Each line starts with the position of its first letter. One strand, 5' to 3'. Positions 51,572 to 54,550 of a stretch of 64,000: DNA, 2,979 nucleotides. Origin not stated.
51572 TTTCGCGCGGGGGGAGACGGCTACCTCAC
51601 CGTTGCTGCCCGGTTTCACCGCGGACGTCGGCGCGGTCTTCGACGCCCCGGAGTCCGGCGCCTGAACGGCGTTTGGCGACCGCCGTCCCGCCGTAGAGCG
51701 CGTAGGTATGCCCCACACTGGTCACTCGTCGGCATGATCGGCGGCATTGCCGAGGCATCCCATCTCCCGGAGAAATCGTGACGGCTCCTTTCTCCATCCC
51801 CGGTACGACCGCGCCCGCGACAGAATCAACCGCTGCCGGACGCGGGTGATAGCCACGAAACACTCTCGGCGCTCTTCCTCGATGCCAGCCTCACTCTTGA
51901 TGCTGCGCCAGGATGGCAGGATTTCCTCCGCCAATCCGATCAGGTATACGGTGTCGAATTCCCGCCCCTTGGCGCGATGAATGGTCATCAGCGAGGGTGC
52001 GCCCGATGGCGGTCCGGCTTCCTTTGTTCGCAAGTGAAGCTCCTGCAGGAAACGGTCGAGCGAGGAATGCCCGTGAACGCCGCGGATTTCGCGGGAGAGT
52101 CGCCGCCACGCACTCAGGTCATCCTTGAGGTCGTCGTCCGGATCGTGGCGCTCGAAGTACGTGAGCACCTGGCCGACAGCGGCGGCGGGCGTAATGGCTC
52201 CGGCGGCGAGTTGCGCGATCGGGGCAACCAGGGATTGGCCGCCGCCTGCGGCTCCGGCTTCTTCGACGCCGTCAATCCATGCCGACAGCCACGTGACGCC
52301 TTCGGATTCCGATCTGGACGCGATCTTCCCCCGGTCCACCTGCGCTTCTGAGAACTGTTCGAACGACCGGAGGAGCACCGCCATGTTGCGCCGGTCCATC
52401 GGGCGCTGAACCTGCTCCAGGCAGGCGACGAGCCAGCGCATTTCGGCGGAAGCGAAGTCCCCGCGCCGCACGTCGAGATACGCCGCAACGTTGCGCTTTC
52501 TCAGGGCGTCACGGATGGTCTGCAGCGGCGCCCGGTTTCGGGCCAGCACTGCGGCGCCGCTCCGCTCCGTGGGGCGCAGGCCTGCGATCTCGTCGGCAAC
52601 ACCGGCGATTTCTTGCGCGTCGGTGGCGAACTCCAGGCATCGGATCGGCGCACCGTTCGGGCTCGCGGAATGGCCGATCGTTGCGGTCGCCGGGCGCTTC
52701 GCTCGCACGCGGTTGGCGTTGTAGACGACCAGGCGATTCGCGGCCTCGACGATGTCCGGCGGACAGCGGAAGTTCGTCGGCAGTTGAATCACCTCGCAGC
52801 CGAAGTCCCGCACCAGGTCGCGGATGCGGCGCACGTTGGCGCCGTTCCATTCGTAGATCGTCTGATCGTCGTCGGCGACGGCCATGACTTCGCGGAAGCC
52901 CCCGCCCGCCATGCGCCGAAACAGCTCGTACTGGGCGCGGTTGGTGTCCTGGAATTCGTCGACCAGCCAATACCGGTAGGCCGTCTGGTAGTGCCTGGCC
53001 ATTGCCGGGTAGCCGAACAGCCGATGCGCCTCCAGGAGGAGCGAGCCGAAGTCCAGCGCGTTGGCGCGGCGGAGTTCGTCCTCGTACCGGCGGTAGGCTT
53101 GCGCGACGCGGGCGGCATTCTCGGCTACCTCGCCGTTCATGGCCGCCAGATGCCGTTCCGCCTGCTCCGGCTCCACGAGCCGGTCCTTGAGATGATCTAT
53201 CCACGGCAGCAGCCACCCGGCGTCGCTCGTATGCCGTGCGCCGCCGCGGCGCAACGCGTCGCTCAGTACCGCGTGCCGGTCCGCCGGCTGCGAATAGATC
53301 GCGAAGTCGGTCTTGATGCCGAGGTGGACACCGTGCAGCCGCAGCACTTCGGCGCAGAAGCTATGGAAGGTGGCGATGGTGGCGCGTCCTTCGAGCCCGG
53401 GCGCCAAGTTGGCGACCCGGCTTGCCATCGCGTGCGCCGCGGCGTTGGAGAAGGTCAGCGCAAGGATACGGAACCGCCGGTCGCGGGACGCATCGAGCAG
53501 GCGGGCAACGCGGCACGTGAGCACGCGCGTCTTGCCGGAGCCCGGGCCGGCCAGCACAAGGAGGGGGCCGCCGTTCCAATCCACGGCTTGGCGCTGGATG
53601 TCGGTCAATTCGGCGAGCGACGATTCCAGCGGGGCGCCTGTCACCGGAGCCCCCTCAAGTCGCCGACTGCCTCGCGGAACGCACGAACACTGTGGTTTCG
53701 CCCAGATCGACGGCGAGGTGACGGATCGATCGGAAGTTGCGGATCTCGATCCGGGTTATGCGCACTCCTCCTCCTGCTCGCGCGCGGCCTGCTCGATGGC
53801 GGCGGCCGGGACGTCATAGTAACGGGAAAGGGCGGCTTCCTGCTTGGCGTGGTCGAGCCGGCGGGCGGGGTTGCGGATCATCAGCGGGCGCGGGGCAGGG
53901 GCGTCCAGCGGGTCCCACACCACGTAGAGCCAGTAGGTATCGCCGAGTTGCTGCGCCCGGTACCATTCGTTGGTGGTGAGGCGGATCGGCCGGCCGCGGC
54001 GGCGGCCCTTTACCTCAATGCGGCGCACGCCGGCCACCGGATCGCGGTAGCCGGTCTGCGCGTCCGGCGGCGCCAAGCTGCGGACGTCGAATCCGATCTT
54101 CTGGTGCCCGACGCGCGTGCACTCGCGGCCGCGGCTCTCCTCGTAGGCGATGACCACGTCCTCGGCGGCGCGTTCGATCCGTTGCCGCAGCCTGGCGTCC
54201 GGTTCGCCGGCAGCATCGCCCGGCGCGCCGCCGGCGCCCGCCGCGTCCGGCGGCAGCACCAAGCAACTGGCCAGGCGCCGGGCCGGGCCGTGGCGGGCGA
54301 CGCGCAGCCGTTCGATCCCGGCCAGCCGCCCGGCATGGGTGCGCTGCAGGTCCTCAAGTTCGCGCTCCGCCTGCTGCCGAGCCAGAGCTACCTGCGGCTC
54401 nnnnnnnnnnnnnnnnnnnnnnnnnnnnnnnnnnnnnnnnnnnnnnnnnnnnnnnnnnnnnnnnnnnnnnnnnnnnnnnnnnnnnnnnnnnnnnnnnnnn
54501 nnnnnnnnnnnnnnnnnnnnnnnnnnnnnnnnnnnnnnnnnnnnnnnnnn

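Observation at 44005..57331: Complete DUF499 / DUF1156 / SNF2-DUF3780 restriction-modification-like system, split by other genes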

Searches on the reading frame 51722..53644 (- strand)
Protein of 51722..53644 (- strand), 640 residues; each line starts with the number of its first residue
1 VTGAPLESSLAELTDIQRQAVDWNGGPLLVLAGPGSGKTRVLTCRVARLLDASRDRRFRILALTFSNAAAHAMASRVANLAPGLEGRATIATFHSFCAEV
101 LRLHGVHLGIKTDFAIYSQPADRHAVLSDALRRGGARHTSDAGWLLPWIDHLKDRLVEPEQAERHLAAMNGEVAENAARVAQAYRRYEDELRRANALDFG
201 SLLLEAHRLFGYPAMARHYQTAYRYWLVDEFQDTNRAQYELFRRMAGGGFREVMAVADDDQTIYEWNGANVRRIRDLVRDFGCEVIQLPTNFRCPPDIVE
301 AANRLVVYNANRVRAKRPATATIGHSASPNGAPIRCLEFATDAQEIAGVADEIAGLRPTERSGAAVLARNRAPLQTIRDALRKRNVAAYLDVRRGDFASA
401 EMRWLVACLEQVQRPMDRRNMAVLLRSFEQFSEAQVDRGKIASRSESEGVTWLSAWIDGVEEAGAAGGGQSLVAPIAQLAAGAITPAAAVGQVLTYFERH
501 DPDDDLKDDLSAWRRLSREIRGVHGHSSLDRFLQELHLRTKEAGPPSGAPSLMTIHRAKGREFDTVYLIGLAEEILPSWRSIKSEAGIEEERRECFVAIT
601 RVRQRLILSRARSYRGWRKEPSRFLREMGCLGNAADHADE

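Call 3: search_protein_families(library=pfam, proteins=[window:51722-53644:-], max_evalue=0.01)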
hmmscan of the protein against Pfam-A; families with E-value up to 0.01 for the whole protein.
window:51722-53644:- (640 aa): 7 families
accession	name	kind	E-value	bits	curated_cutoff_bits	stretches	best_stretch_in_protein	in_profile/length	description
PF00580.27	UvrD-helicase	-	2.5e-63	214.7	23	1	13-281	1-270/271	UvrD/REP helicase N-terminal domain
PF13361.12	UvrD_C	-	5.2e-32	112.1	25.6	2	526-612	261-349/350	UvrD-like helicase C-terminal domain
PF13245.12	AAA_19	-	1e-18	68.2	25.1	1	17-265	1-132/134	AAA domain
PF13538.12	UvrD_C_2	-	1e-05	25.7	27.4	1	553-569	5-21/52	UvrD-like helicase C-terminal domain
PF01443.25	Viral_helicase1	-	0.00054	20.3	21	0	546-607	178-225/228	Viral superfamily 1 RNA helicase core domain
PF13604.12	AAA_30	-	0.0025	18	27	0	28-77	21-66/191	AAA domain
PF13086.12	AAA_11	-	0.0064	16.7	27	0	29-79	21-74/257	AAA domain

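Call 4: search_protein_families(library=padloc, proteins=[window:51722-53644:-], max_evalue=0.01)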
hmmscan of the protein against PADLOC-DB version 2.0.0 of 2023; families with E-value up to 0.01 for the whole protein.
window:51722-53644:- (640 aa): 50 families (the best 25 are shown)
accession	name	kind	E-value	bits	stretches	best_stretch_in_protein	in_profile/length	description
PDLC00114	GajB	-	3e-207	688.1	1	7-632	2-633/635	UrvD helicase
PDLC00132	GajB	-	5.1e-96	320.7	1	12-628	3-623/625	UrvD helicase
PDLC00117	GajB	-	1.3e-69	233.2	2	10-432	11-424/604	UrvD helicase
PDLC03802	RTasHel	-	3.4e-69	232.4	2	13-421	6-368/675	DRT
PDLC00103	GajB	-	3.2e-51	173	1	15-613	19-579/612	UrvD helicase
PDLC00130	GajB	-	1.5e-49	166.8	2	12-310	3-294/589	UrvD helicase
PDLC00121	GajB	-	2.3e-45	153.2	2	11-453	4-420/565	UrvD helicase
PDLC00127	GajB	-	2.6e-43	146.4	2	10-303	6-286/594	UrvD helicase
PDLC00104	GajB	-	1.3e-41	141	2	14-312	5-255/574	UrvD helicase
PDLC00107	GajB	-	5e-36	122.5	2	28-387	31-372/587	UrvD helicase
PDLC00123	GajB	-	3.4e-35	119.7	3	214-315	168-268/540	UrvD helicase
PDLC00122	GajB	-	3.3e-30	103.5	3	216-322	155-263/502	UrvD helicase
PDLC00134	GajB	-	3.5e-30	103.4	1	29-307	32-297/431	UrvD helicase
PDLC00138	GajB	-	9.8e-29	98.5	1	11-310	3-308/581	UrvD helicase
PDLC00144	GajB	-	7.8e-28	95.3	3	201-373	138-307/559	UrvD helicase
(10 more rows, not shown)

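Call 20: find_related_loci(query=window:51722-53644:-, collection=genome_contigs, flank=10000)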
Query window:51722-53644:- (640 aa) in genome_contigs; peptide patterns used: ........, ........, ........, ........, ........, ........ (x = any residue, [..] = any of these).
362 stretches matched a pattern; 316 encode a relative of the query (tblastn E <= 1e-3); the best 80 are kept; 80 distinct loci.
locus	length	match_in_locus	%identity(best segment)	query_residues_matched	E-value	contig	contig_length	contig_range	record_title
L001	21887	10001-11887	78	5-633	0e+0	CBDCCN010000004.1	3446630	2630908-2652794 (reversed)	MAG: Vicinamibacterales bacterium isolate 1d3aa380-3d16-43da-b993-60d5eb5b4b02 genome assembly, contig: contig_4, whole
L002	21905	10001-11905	63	1-636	0e+0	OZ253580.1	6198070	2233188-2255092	MAG: Acidobacteriota bacterium isolate 47452053-f15d-47d9-810f-b45a5afbde1b genome assembly, chromosome: 1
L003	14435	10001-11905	62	1-631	0e+0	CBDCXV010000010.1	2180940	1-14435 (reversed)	MAG: Candidatus Latescibacterota bacterium isolate a04b77f4-1c6a-4467-bb03-95175eeb39fb genome assembly, contig: contig_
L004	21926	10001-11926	63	1-640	0e+0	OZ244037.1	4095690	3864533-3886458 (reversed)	MAG: Longimicrobiales bacterium isolate f1d7cd51-80ea-44bf-852b-8dd3c8245deb genome assembly, chromosome: 1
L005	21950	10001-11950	62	1-638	0e+0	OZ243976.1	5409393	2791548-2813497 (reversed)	MAG: Gammaproteobacteria bacterium isolate 16632d52-ba02-4dd1-a452-c1d69d7653ac genome assembly, chromosome: 1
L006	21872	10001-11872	61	7-631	0e+0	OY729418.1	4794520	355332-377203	MAG: Paracoccaceae bacterium isolate 54c0c81b-ab6a-46d8-a0b5-11567dc3f75d genome assembly, chromosome: 1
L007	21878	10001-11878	61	6-629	0e+0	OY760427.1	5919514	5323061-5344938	MAG: Rhodothermales bacterium isolate 1504ddc0-b432-43e2-af37-a45191a88aeb genome assembly, chromosome: 1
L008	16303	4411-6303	62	6-635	0e+0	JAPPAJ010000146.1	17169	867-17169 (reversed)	MAG: Caldilineaceae bacterium isolate IRC1_bin_30 NODE_1877_length_17169_cov_7.55136, whole genome shotgun sequence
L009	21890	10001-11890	60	6-636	0e+0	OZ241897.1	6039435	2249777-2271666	MAG: Acidobacteriota bacterium isolate 7b4b86e9-9a4d-44db-aaa0-056d26db6e00 genome assembly, chromosome: 1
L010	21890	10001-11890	61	6-633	0e+0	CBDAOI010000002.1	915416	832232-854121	MAG: Spirochaetia bacterium isolate d3bce0ab-2dc1-46b8-a379-b64c181c762d genome assembly, contig: contig_2, whole genome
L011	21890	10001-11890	62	6-633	0e+0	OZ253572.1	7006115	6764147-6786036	MAG: Spirochaetia bacterium isolate 72bb51b6-cb5f-447a-8604-6b23f49a98cc genome assembly, chromosome: 1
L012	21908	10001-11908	64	6-629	0e+0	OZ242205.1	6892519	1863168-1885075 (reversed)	MAG: Vicinamibacterales bacterium isolate eeb0043e-0032-4cf8-a264-719f6bba5173 genome assembly, chromosome: 1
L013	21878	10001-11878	61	6-629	0e+0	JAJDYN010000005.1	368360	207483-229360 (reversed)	MAG: Gemmatimonadetes bacterium isolate jk18x34bins.3 k141_9952, whole genome shotgun sequence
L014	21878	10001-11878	59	6-629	0e+0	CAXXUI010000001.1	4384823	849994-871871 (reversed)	MAG: Bryobacterales bacterium isolate 5942d0b9-d8fa-4bd4-b693-3c76deb92a13 genome assembly, contig: contig_1, whole geno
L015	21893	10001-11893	59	1-629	0e+0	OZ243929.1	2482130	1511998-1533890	MAG: Gammaproteobacteria bacterium isolate 72789958-d242-401e-9354-60f4c1901bcd genome assembly, chromosome: 1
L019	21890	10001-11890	59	6-633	0e+0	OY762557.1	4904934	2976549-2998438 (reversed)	MAG: Longimicrobiales bacterium isolate c10e2151-7d97-4465-9cf7-a78a4796a63d genome assembly, chromosome: 1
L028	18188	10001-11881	53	6-632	0e+0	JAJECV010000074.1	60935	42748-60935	MAG: Rhodothermales bacterium isolate jk18xAbins.42 k141_1573758, whole genome shotgun sequence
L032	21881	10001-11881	53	6-632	0e+0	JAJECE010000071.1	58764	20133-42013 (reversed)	MAG: Rhodothermales bacterium isolate jk18x9bins.87 k141_406689, whole genome shotgun sequence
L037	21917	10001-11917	63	6-629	0e+0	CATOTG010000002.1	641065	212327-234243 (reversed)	MAG: uncultured Thermoanaerobaculia bacterium isolate 2de50437-b26d-4e32-99b7-ac34be852a58 genome assembly, contig: cont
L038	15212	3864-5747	52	1-629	0e+0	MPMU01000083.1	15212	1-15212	MAG: Gammaproteobacteria bacterium bin55 NODE_4800_length_15212_cov_7.42333_ID_9599, whole genome shotgun sequence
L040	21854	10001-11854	48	8-628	0e+0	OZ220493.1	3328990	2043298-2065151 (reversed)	MAG: Arenicellales bacterium isolate 47beb661-ae7e-4fa4-8a93-5fda29c9c754 genome assembly, chromosome: 1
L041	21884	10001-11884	64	5-631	0e+0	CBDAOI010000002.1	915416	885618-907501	MAG: Spirochaetia bacterium isolate d3bce0ab-2dc1-46b8-a379-b64c181c762d genome assembly, contig: contig_2, whole genome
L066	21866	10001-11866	59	6-629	0e+0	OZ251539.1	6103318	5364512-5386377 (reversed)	MAG: Alphaproteobacteria bacterium isolate efdf64b3-afa9-4fb8-9792-56cfcde380f9 genome assembly, chromosome: 1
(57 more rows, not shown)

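Call 30: find_encoding_contigs(protein=window:51722-53644:-, flank=10000, max_places=6)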
Protein window:51722-53644:- (640 aa): no gene with exactly this product is on record in the collection.

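Call 48: search_protein_families(library=padloc, proteins=[L001:8079-9992:+, L002:8097-10004:+, L041:8076-9992:+, L001:13387-14829:-], max_evalue=0.00001)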
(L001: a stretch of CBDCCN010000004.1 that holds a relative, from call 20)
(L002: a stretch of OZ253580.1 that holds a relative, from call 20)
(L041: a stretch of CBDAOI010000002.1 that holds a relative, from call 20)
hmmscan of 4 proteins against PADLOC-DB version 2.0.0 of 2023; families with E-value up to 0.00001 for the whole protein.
L001:8079-9992:+ (637 aa): 93 families (the best 25 are shown)
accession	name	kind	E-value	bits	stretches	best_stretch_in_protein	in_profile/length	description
PDLC00062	GajA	-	8.3e-251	831.9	1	1-636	1-637/639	AAA ATPase domain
PDLC00094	GajA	-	1e-110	368.9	2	1-367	1-365/569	AAA ATPase domain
PDLC00067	GajA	-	2.6e-69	232.3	1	2-630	4-593/604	AAA ATPase domain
PDLC00070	GajA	-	9.2e-39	131.5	2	1-367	1-360/596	AAA ATPase domain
PDLC00092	GajA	-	6.1e-31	105.6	2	151-362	163-371/604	AAA ATPase domain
PDLC02358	Old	-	7e-30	102.4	3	1-48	2-49/578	Old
PDLC00066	GajA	-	1.4e-28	97.8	3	306-366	282-341/567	AAA ATPase domain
PDLC00096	GajA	-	6.9e-28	95.7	2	1-355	1-348/630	AAA ATPase domain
PDLC00071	GajA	-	8.7e-28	95.4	2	450-530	357-438/588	AAA ATPase domain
PDLC02979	AriA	-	2.1e-26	91.6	2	258-344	290-373/373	-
PDLC00090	GajA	-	2.7e-26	90.4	1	1-366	1-388/659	AAA ATPase domain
PDLC00086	GajA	-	2.8e-25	87.2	2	1-81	1-81/600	AAA ATPase domain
PDLC00075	GajA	-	9.4e-23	78.5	1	305-358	271-324/536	AAA ATPase domain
PDLC00083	GajA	-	1.3e-22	77.9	2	150-353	140-348/639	AAA ATPase domain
PDLC00099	GajA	-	1.7e-22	78.2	3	297-351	292-351/626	AAA ATPase domain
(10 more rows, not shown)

L002:8097-10004:+ (635 aa): 97 families (the best 25 are shown)
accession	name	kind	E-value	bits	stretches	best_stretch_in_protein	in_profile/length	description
PDLC00062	GajA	-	5.8e-247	819.2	1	1-633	1-636/639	AAA ATPase domain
PDLC00094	GajA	-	2.2e-111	371.1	2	1-368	1-366/569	AAA ATPase domain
PDLC00067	GajA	-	6.3e-71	237.6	1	2-581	4-519/604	AAA ATPase domain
PDLC00070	GajA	-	4.9e-41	139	2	1-367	1-360/596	AAA ATPase domain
PDLC02358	Old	-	4.4e-34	116.2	3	1-48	2-49/578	Old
PDLC00092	GajA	-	2.7e-31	106.8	2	150-363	162-370/604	AAA ATPase domain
PDLC00071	GajA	-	4e-30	103.2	2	1-364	1-340/588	AAA ATPase domain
PDLC00096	GajA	-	7.1e-30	102.3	2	1-356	1-349/630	AAA ATPase domain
PDLC02979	AriA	-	9.1e-30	102.7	2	1-47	1-48/373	-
PDLC00093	GajA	-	1.3e-27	94.9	3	1-65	1-61/736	AAA ATPase domain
PDLC00066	GajA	-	6.8e-27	92.2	3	306-365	282-340/567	AAA ATPase domain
PDLC00090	GajA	-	1.3e-26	91.5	1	1-367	1-389/659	AAA ATPase domain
PDLC00075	GajA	-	4.9e-26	89.3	2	305-348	271-314/536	AAA ATPase domain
PDLC00086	GajA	-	2.2e-25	87.5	2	1-70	1-70/600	AAA ATPase domain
PDLC00085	GajA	-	3e-24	83.7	2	461-534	374-447/580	AAA ATPase domain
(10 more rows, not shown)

L041:8076-9992:+ (638 aa): 101 families (the best 25 are shown)
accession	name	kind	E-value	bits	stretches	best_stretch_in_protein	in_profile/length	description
PDLC00062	GajA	-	8e-248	822.1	1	1-637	1-637/639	AAA ATPase domain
PDLC00094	GajA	-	3.2e-114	380.4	2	1-369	1-366/569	AAA ATPase domain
PDLC00067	GajA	-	8.3e-69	230.6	1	2-585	4-522/604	AAA ATPase domain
PDLC00070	GajA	-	1.2e-42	144.3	2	1-369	1-361/596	AAA ATPase domain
PDLC02358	Old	-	6.1e-34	115.8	3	1-48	2-49/578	Old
PDLC00071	GajA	-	3.3e-31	106.7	3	444-533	350-440/588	AAA ATPase domain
PDLC00096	GajA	-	1.8e-30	104.2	2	1-358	1-350/630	AAA ATPase domain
PDLC00066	GajA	-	2.5e-29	100.2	3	307-370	282-344/567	AAA ATPase domain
PDLC02979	AriA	-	5.2e-29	100.2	2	1-47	1-48/373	-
PDLC00092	GajA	-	2.4e-28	97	2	162-364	173-370/604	AAA ATPase domain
PDLC00090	GajA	-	1.1e-27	95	1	1-368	1-389/659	AAA ATPase domain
PDLC00086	GajA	-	7.5e-27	92.4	3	1-74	1-74/600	AAA ATPase domain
PDLC00075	GajA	-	3.9e-26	89.7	3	306-349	271-314/536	AAA ATPase domain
PDLC00099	GajA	-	1.2e-25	88.6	3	451-503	377-429/626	AAA ATPase domain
PDLC00080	GajA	-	1.6e-24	84.7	2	445-506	364-425/622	AAA ATPase domain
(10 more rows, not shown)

L001:13387-14829:- (480 aa): 0 families

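Call 49: search_protein_families(library=pfam, proteins=[L001:8079-9992:+, L001:13387-14829:-], max_evalue=0.1)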
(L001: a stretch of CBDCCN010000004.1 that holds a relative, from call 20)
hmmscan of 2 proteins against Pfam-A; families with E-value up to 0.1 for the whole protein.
L001:8079-9992:+ (637 aa): 10 families
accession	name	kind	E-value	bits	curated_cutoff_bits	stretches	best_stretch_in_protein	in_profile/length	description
PF13175.12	AAA_15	-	7.7e-26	92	32.1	2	1-49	1-50/374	AAA ATPase domain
PF11398.14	DUF2813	-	1.5e-24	87.5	21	2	279-358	260-340/372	Protein of unknown function (DUF2813)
PF13304.12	AAA_21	-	1.6e-16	61.7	27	2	244-344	220-303/304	AAA domain, putative AbiEii toxin, Type IV TA system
PF20469.4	OLD-like_TOPRIM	-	4.6e-15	56.4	23.2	1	463-528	1-67/67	Overcoming lysogenization defect protein-like, TOPRIM domain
PF13476.12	AAA_23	-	4.4e-10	41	27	1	5-70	1-71/201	AAA domain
PF02463.25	SMC_N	-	2.2e-05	24.4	40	1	3-49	2-51/220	RecF/RecN/SMC N terminal domain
PF13555.12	AAA_29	-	0.00093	19.3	27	1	11-47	12-47/61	P-loop containing region of AAA domain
PF13514.12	AAA_27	-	0.0079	16.2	22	1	1-43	1-47/206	AAA domain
PF11602.14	NTPase_P4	-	0.049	13.3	27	0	24-65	113-154/320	ATPase P4 of dsRNA bacteriophage phi-12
PF00005.33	ABC_tran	-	0.098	13.7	25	0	19-48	8-37/137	ABC transporter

L001:13387-14829:- (480 aa): 3 families
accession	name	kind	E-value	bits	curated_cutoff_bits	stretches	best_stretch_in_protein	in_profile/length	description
PF05598.16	DUF772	-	3.9e-19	68.9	23.1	1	79-151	1-72/74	Transposase domain (DUF772)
PF01609.27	DDE_Tnp_1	-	2e-07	31.4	23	1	231-419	14-200/200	Transposase DDE domain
PF13751.12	DDE_Tnp_1_6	-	1.2e-05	26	25.1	1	355-420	57-122/125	Transposase DDE domain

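Call 52: search_protein_families(library=pfam, proteins=[L019:9006-9998:+, L028:9030-9806:+, L038:1452-3539:+, L040:7435-8520:+, L040:8623-9708:-, L066:8916-9224:+, L037:8782-9717:+, L028:5620-8772:+], max_evalue=0.01)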
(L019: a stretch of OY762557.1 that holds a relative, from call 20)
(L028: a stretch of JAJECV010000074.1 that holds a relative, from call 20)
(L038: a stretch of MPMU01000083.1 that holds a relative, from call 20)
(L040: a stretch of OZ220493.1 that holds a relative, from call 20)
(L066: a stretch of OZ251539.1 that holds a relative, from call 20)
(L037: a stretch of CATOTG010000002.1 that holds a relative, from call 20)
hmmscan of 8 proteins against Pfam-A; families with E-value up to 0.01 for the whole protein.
L019:9006-9998:+ (330 aa): 1 family
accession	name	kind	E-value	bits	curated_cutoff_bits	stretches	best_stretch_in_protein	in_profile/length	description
PF13091.12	PLDc_2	-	1.5e-08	35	27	1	67-131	59-125/132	PLD-like domain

L028:9030-9806:+ (258 aa): 2 families
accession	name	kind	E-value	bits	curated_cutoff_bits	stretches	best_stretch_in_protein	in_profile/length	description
PF03372.29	Exo_endo_phos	-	7.8e-31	107.9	24.5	1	8-247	1-225/225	Endonuclease/Exonuclease/phosphatase family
PF14529.12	Exo_endo_phos_2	-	2.4e-05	24.6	27.4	1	99-250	2-116/117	Endonuclease-reverse transcriptase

L038:1452-3539:+ (695 aa): 4 families
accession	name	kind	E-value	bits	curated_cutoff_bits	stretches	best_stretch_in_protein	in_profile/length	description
PF13589.12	HATPase_c_3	-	1.9e-17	64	25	1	29-163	4-125/137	Histidine kinase-, DNA gyrase B-, and HSP90-like ATPase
PF02518.31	HATPase_c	-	8.8e-05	23.4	26.4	1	31-82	9-56/111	Histidine kinase-, DNA gyrase B-, and HSP90-like ATPase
PF13588.12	HSDR_N_2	-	0.0033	18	25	1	532-599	18-82/110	Type I restriction enzyme R protein N terminus (HSDR_N)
PF22170.1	AnkX_ins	-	0.007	17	27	0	404-434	46-76/83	Phosphocholine transferase AnkX insertion domain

L040:7435-8520:+ (361 aa): 2 families
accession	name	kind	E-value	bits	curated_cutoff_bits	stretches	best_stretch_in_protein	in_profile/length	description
PF04313.20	HSDR_N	-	1.2e-07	32.3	25.1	1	56-118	124-194/198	Type I restriction enzyme R protein N terminus (HSDR_N)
PF13588.12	HSDR_N_2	-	9.1e-05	23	25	1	24-111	2-91/110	Type I restriction enzyme R protein N terminus (HSDR_N)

L040:8623-9708:- (361 aa): 2 families
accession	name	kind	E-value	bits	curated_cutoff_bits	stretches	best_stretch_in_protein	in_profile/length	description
PF13784.11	Fic_N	-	1.1e-20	73.8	26.7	1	21-100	4-82/82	Fic/DOC family N-terminal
PF02661.23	Fic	-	4e-18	66.5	24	1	108-212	2-93/93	Fic/DOC family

L066:8916-9224:+ (102 aa): 0 families

L037:8782-9717:+ (311 aa): 0 families

L028:5620-8772:+ (1050 aa): 4 families
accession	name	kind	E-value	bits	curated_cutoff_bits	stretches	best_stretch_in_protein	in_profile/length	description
PF00873.25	ACR_tran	-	3.9e-160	535.1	28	1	9-1036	6-1019/1021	AcrB/AcrD/AcrF family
PF03176.21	MMPL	-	2.2e-08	33.9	20.5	1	830-1038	91-303/333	MMPL family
PF02355.23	SecD_SecF_C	-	3.3e-06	27.1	20.5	1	886-1021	37-174/189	Protein export membrane protein SecD/SecF, C-terminal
PF02535.28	Zip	-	0.0062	16.2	35.1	0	983-1039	8-67/323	ZIP Zinc transporter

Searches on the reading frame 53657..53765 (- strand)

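Call 49: search_protein_families(library=pfam, proteins=[window:53657-53765:-], max_evalue=0.1)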
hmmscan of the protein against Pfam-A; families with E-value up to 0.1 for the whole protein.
window:53657-53765:- (36 aa): 3 families
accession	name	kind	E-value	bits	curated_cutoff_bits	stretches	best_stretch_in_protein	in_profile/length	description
PF13175.12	AAA_15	-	2.9e-05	24.3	32.1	1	1-28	1-29/374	AAA ATPase domain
PF11398.14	DUF2813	-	0.054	13.3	21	1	1-28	1-28/372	Protein of unknown function (DUF2813)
PF07453.19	NUMOD1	-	0.058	14.1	22.8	1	7-22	12-27/37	NUMOD1 domain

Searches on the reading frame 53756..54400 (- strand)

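Call 7: search_protein_families(library=pfam, proteins=[window:53756-54400:-], max_evalue=1)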
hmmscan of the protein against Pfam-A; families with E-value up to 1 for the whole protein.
window:53756-54400:- (214 aa): 1 family
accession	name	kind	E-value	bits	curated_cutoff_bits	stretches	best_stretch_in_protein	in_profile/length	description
PF13020.12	NOV_C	-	3.8e-16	59.4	22.1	1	76-169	2-87/91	Protein NO VEIN, C-terminal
